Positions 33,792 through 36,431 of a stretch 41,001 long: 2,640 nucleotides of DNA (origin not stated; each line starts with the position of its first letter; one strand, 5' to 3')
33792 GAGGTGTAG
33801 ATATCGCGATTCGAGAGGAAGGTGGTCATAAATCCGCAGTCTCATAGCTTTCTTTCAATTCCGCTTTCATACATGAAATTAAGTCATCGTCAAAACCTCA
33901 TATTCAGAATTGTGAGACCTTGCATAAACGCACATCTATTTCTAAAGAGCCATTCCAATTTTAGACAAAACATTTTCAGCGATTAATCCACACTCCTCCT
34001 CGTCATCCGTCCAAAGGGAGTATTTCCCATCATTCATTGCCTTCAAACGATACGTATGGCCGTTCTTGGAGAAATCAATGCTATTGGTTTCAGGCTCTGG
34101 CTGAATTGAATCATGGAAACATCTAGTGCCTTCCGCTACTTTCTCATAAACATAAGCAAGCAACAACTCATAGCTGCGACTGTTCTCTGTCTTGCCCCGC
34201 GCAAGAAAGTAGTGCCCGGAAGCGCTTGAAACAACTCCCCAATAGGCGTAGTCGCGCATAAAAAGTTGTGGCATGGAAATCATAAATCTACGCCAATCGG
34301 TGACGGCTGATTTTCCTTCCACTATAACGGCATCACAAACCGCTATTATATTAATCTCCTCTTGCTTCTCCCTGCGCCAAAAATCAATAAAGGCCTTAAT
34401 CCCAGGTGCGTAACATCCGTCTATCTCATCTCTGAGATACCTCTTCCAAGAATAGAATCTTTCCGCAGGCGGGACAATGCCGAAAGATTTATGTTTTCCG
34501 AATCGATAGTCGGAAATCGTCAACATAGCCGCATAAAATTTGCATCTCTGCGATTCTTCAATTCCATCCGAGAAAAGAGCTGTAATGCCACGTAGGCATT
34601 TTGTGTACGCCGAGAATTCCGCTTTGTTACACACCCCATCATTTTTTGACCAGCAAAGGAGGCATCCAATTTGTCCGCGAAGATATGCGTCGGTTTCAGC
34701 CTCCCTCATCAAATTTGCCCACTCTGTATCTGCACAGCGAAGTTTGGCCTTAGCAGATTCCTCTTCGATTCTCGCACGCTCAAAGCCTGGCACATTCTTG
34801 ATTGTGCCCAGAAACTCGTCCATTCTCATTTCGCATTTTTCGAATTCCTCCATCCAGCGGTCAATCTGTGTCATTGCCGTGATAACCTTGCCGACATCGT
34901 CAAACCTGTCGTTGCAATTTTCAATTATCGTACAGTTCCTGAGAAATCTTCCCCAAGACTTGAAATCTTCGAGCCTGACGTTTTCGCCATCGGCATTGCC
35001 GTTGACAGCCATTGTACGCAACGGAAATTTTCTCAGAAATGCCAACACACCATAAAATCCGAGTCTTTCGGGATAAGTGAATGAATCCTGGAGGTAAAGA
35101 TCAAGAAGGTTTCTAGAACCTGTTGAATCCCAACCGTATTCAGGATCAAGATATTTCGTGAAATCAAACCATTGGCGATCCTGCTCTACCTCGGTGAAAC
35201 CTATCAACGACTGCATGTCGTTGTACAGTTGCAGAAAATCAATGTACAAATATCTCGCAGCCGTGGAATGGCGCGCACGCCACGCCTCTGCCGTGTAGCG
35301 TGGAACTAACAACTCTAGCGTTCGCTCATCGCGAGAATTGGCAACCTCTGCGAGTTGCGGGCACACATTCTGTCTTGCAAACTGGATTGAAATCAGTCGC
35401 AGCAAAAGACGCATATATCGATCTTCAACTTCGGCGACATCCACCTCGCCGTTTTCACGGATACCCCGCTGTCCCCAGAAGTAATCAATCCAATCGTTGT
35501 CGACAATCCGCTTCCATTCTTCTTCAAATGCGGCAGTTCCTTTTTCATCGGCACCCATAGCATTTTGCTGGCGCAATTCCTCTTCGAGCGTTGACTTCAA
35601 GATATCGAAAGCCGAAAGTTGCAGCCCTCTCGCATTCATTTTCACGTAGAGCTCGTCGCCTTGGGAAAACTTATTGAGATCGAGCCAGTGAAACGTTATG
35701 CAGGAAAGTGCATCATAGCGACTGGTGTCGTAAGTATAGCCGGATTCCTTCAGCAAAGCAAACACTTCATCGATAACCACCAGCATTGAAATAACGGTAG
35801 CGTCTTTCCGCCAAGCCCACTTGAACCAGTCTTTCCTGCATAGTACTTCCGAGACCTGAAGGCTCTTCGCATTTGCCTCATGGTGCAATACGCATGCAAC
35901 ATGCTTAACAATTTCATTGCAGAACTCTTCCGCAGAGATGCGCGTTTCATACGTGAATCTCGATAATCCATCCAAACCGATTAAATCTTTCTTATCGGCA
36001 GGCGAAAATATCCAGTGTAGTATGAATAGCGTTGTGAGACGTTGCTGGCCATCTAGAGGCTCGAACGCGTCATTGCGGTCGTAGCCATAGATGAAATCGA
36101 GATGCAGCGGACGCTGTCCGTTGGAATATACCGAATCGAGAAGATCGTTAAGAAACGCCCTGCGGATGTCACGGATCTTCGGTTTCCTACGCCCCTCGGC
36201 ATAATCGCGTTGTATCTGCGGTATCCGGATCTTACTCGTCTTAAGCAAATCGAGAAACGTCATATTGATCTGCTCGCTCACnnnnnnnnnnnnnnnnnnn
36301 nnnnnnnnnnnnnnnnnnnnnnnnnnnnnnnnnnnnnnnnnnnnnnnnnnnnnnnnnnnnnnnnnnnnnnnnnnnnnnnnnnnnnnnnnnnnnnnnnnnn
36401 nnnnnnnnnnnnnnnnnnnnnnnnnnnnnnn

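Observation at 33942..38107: A translationally coupled pair of divergent DUF262 proteins is a candidate modification-dependent restriction or defence module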

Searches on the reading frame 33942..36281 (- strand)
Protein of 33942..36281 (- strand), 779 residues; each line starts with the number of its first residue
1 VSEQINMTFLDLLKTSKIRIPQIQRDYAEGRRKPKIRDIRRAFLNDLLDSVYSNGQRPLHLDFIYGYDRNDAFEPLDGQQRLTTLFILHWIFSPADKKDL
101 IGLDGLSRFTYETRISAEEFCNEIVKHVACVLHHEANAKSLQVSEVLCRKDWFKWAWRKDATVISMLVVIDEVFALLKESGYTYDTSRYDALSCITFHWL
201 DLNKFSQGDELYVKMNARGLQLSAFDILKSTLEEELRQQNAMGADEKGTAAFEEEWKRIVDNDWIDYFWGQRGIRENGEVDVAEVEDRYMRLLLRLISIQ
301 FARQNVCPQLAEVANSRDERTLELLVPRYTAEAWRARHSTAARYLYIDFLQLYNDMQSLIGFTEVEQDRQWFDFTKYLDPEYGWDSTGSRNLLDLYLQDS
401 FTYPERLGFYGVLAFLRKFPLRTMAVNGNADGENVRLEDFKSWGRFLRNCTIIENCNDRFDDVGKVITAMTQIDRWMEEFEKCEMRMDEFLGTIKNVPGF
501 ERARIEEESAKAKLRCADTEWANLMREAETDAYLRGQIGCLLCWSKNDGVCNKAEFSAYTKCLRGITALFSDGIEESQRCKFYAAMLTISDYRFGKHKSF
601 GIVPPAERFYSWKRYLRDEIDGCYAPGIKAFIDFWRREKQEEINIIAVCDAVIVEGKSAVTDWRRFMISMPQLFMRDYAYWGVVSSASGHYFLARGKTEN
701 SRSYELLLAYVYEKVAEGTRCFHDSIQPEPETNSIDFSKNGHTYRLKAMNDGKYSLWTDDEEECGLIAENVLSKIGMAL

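Call 4: search_protein_families(library=pfam, proteins=[window:33942-36281:-], max_evalue=0.01)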
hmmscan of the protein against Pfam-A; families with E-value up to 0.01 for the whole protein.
window:33942-36281:- (779 aa): 1 family
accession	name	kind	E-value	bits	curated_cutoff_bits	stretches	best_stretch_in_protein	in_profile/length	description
PF03235.19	GmrSD_N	-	8.5e-20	72.2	33.2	1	11-232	3-198/199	GmrSD restriction endonuclease, N-terminal domain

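Call 5: search_protein_families(library=padloc, proteins=[window:33942-36281:-], max_evalue=0.01)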
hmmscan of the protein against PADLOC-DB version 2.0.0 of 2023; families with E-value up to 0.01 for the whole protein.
window:33942-36281:- (779 aa): 7 families
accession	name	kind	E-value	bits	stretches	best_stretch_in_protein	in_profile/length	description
PDLC04154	HEC-06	-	1.4e-09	35.2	2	4-89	9-89/569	-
PDLC02687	Orf5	-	4.4e-08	30.3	2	6-88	5-82/543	Orf5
PDLC04157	HEC-06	-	3.7e-05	20.5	1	10-88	15-88/558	-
PDLC04155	HEC-06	-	4.3e-05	20.2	1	10-88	13-86/562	-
PDLC02695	Orf5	-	0.00015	18.3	0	66-89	72-95/601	Orf5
PDLC02686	Orf5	-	0.00027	17.5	0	13-92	16-96/566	Orf5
PDLC02690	Orf5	-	0.0025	14.7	0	20-90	12-77/531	Orf5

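Call 6: search_protein_families(library=ncbifam, proteins=[window:33942-36281:-], max_evalue=0.01)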
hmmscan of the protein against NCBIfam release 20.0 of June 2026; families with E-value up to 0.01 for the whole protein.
window:33942-36281:- (779 aa): 0 families

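Call 16: find_homologous_proteins(query=window:33942-36281:-)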
Query window:33942-36281:- (779 aa): 4278 proteins with E <= 0.001 among 8000 candidates; the best 120 are listed.
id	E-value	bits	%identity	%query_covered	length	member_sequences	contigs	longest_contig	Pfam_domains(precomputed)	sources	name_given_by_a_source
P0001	0.0e+0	1771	97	100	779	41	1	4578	PF03235.20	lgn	-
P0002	0.0e+0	1463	81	100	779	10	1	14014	PF03235.20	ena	-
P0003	0.0e+0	1463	81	100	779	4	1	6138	PF03235.20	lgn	-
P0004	0.0e+0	1461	81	100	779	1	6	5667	PF03235.20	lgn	-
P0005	0.0e+0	1460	81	100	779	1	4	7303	PF03235.20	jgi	jgi:hypothetical protein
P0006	0.0e+0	1160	84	77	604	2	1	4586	PF03235.20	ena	-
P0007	3.1e-282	957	56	100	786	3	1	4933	PF03235.20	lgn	-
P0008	1.3e-278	945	55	100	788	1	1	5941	PF03235.20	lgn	-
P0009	2.9e-277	940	54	100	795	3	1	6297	PF03235.20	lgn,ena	-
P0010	7.0e-203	694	45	99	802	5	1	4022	PF03235.20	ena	-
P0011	2.1e-199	683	44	100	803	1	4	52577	PF03235.20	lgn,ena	-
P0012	3.6e-138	480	39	96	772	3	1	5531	PF03235.20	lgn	-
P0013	2.5e-137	477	38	98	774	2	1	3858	PF03235.20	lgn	-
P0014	4.8e-131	457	37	96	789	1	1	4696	PF03235.20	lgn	-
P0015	6.7e-124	433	38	95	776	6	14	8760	PF03235.20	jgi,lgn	jgi:hypothetical protein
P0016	6.4e-117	410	37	96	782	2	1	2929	PF03235.20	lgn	-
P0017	1.4e-114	402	35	99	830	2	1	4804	PF03235.20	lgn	-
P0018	2.2e-110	388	32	97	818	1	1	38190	PF03235.20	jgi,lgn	jgi:hypothetical protein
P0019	3.2e-110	388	34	99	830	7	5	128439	PF03235.20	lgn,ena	-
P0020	4.8e-110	387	33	99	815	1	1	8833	PF03235.20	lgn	-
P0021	1.8e-109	385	35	89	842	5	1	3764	PF03235.20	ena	-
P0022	1.4e-107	379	35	89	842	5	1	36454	PF03235.20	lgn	-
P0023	1.5e-107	379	36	90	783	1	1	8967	PF03235.20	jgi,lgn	jgi:hypothetical protein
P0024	1.7e-107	379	33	97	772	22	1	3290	PF03235.20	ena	-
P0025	2.7e-107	378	34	89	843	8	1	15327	PF03235.20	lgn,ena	-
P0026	7.9e-107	376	35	89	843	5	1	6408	PF03235.20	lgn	-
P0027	1.2e-106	376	33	99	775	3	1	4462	PF03235.20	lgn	-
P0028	5.6e-106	374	33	97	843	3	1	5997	PF03235.20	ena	-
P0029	1.6e-104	369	33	95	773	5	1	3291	PF03235.20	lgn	-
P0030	5.0e-104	367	34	99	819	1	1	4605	PF03235.20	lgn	-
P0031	1.8e-102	362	33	94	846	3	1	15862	PF03235.20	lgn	-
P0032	4.1e-102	361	32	95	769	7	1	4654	PF03235.20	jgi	jgi:hypothetical protein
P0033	5.2e-102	361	33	97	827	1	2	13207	PF03235.20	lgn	-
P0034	1.1e-100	356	34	98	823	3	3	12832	PF03235.20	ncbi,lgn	-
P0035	1.2e-100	356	34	97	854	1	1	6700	PF03235.20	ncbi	-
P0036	1.6e-100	356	33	99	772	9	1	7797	PF03235.20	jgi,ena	-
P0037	3.3e-100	355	32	99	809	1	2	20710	PF03235.20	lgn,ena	-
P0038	1.2e-99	353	33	98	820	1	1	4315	PF03235.20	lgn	-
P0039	3.7e-99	351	33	98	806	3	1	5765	PF03235.20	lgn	-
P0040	3.7e-99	351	32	99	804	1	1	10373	PF03235.20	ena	-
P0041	7.2e-99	350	32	97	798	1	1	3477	PF03235.20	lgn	-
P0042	7.3e-99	350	34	98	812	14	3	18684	PF03235.20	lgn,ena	-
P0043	9.9e-99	350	34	98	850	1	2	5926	PF03235.20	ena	-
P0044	2.8e-98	348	32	97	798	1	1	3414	PF03235.20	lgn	-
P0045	2.9e-98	348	32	95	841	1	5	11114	PF03235.20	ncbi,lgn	-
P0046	3.1e-98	348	32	99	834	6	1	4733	PF03235.20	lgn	-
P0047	4.0e-98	348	33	98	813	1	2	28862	PF03235.20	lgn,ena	-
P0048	4.1e-98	348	34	98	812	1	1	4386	PF03235.20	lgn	-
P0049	1.3e-97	346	33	97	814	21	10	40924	PF03235.20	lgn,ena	-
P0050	1.6e-97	346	32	98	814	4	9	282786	PF03235.20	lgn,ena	-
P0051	2.0e-97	345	32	97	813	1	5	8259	PF03235.20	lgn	-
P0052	3.1e-97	345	32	98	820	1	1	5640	PF03235.20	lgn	-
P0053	4.6e-97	344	33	98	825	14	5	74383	PF03235.20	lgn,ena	-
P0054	4.6e-97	344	32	97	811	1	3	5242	PF03235.20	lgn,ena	-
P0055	4.6e-97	344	32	99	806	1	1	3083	PF03235.20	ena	-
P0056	5.1e-97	344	33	97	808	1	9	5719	PF03235.20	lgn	-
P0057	5.1e-97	344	33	98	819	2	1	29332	PF03235.20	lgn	-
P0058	6.4e-97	344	33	97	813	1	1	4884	PF03235.20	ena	-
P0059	6.6e-97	344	33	97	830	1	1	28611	PF03235.20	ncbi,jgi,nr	ncbi:MAG: DUF262 domain-containing protein [Tannerella sp.]|jgi:hypothetical protein|nr:DUF262 domai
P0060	1.1e-96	343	34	92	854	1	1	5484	PF03235.20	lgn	-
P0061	2.2e-96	342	32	98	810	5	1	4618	PF03235.20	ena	-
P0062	2.6e-96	342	31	99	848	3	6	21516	PF03235.20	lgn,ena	-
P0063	3.1e-96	341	32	97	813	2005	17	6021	PF03235.20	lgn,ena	-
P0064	4.3e-96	341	31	99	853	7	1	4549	PF03235.20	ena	-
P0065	4.3e-96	341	32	99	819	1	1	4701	PF03235.20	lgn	-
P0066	8.1e-96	340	32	97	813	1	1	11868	PF03235.20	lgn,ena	-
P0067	8.4e-96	340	33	97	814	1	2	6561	PF03235.20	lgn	-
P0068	1.0e-95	340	32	97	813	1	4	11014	PF03235.20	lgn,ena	-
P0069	1.4e-95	339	33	96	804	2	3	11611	PF03235.20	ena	-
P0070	1.5e-95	339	32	98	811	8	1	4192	PF03235.20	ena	-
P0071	1.8e-95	339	32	95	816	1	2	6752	PF03235.20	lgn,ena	-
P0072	2.7e-95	338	33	97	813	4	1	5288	PF03235.20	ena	-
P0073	4.5e-95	338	32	99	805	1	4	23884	PF03235.20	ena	-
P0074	4.5e-95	338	33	98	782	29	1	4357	PF03235.20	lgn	-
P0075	6.0e-95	337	32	96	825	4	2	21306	PF03235.20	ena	-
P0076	7.2e-95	337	32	97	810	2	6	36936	PF03235.20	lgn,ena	-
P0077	9.3e-95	337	33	97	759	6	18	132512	PF03235.20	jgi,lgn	jgi:hypothetical protein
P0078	1.6e-94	336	33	98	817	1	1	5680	PF03235.20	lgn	-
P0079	2.0e-94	335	32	95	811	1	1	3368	PF03235.20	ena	-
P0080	3.1e-94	335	33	97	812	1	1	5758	PF03235.20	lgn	-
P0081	3.2e-94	335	32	98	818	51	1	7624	PF03235.20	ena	-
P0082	4.7e-94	334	33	97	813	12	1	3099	PF03235.20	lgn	-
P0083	2.0e-93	332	32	98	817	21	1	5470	PF03235.20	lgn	-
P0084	2.3e-93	332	32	98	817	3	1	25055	PF03235.20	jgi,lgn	-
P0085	5.0e-93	331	33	97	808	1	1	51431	PF03235.20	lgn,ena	-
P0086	5.5e-93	331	32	94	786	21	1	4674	PF03235.20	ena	-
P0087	6.7e-93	330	33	97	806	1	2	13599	PF03235.20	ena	-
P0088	7.4e-93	330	32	99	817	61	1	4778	PF03235.20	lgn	-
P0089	9.3e-93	330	32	97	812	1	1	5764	PF03235.20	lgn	-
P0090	1.5e-92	329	31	99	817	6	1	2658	PF03235.20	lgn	-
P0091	3.9e-92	328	35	96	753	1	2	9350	PF03235.20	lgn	-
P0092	3.9e-92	328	33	96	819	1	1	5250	PF03235.20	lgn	-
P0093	5.1e-92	328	34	90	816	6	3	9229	PF03235.20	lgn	-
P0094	5.3e-92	327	33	97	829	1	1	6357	PF03235.20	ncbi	-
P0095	5.7e-92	327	33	92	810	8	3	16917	PF03235.20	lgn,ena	-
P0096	8.1e-92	327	31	96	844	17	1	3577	PF03235.20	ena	-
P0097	1.1e-91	326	32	90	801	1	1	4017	PF03235.20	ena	-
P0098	1.3e-91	326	32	99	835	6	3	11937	PF03235.20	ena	-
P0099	1.3e-91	326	33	97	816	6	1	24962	PF03235.20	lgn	-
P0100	1.4e-91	326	33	90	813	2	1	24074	PF03235.20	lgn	-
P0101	2.0e-91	326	33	96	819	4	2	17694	PF03235.20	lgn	-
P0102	2.0e-91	326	32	99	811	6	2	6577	PF03235.20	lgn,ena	-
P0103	5.9e-91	324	33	91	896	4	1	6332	PF03235.20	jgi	jgi:hypothetical protein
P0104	6.7e-91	324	32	97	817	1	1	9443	PF03235.20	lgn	-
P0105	9.8e-91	323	30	98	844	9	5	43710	PF03235.20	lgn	-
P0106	2.0e-90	322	33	97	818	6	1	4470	PF03235.20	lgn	-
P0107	2.7e-90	322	31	99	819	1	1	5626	PF03235.20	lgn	-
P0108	9.1e-90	320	30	96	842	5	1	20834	PF03235.20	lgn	-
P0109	1.1e-89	320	33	93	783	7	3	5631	PF03235.20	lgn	-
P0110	1.6e-89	319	33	98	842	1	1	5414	PF03235.20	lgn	-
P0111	1.7e-89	319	33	90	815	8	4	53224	PF03235.20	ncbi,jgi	jgi:hypothetical protein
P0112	1.7e-89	319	34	91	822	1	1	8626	PF03235.20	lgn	-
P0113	2.6e-89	319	30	96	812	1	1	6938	PF03235.20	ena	-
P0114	3.4e-89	318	33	90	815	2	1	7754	PF03235.20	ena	-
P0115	5.0e-89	318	34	90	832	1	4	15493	PF03235.20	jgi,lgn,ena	-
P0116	5.2e-89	318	31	99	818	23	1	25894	PF03235.20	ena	-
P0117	5.3e-89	318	32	97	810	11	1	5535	PF03235.20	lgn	-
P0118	6.6e-89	317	30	90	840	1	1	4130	PF03235.20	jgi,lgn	jgi:hypothetical protein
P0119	1.0e-88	317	32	97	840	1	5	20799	PF03235.20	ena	-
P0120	1.0e-88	317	31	99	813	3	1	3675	PF03235.20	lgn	-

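Call 19: find_related_loci(query=A1, collection=genome_contigs, flank=7000)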
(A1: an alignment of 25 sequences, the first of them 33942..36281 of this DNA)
Query A1 (779 aa) in genome_contigs; peptide patterns used: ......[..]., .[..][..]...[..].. (x = any residue, [..] = any of these).
600 stretches matched a pattern (row limit reached: there are more); 578 encode a relative of the query (tblastn E <= 1e-3); the best 80 are kept; 80 distinct loci.
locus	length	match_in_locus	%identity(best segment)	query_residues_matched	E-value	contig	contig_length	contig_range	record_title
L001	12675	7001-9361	32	8-764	1e-102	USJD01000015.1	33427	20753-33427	uncultured Prevotella sp. isolate UMGS1762 genome assembly, contig: NODE_186_length_33427_cov_4.722042, whole genome sho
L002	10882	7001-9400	31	6-756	5e-102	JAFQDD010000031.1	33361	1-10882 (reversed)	MAG: Spirochaetaceae bacterium isolate RGIG1711 Goat_Cecum-2__c508658, whole genome shotgun sequence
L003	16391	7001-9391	33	8-769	9e-101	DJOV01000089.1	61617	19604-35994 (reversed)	MAG TPA_asm: Prevotella sp. UBA6429 UBA6429_contig_2228, whole genome shotgun sequence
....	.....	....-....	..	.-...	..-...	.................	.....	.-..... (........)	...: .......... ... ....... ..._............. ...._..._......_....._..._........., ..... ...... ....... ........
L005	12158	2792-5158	33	8-763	3e-104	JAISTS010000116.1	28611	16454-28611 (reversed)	MAG: Tannerella sp. isolate Md513_bin25 k119_1772271, whole genome shotgun sequence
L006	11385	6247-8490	33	8-725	9e-97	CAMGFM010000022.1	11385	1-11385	MAG: uncultured Prevotella sp. isolate SRR11551371_bin.45_metaWRAP_v1.3_MAG genome assembly, contig: ERZ11474010.2937, w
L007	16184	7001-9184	32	18-712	4e-87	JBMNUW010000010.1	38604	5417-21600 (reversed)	MAG: Prevotella sp. isolate SBF912SR2HQ0091 scaffold_4143_c1, whole genome shotgun sequence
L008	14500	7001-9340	31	1-760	2e-81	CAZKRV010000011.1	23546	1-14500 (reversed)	MAG TPA_asm: uncultured Bacteroides sp. isolate SRP199465_co2_449 genome assembly, contig: NODE_5957_length_23546_cov_10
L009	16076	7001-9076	30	14-693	2e-81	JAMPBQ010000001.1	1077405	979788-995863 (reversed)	MAG: Clostridium sp. isolate NALB_7821a_17 Scaffold_#1__SCF_001__1075405_bp, whole genome shotgun sequence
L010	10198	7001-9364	30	1-774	8e-81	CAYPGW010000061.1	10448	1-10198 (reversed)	MAG TPA_asm: uncultured Sangeribacter sp. isolate SRP199465_co1_430 genome assembly, contig: NODE_18448_length_10448_cov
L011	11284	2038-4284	29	4-682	2e-78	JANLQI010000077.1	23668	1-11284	MAG: Saprospiraceae bacterium isolate OTE_38_metabat_221 OTE_38_k141_3224023, whole genome shotgun sequence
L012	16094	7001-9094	30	17-711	5e-74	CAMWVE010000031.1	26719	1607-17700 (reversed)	MAG TPA_asm: uncultured Porphyromonadaceae bacterium isolate SRR14411332_bin.10_metawrap_v1.3_MAG genome assembly, conti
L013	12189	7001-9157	30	4-676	4e-72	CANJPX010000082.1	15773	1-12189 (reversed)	MAG: Bacteroidetes bacterium isolate RH-23may17-678 genome assembly, contig: RH-23may17-C28079, whole genome shotgun seq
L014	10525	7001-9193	31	1-712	3e-71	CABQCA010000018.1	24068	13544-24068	MAG TPA_asm: uncultured Porphyromonadaceae bacterium isolate MGYG-HGUT-00448 genome assembly, contig: GUT_GENOME010648_1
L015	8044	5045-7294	29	1-730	2e-70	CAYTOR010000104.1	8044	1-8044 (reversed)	MAG TPA_asm: uncultured Sangeribacter sp. isolate SRP199465_co2_433 genome assembly, contig: NODE_28288_length_8044_cov_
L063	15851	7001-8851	27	5-672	9e-48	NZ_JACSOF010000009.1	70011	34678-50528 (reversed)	Photobacterium sp. BZF1 Ga0137941_1009, whole genome shotgun sequence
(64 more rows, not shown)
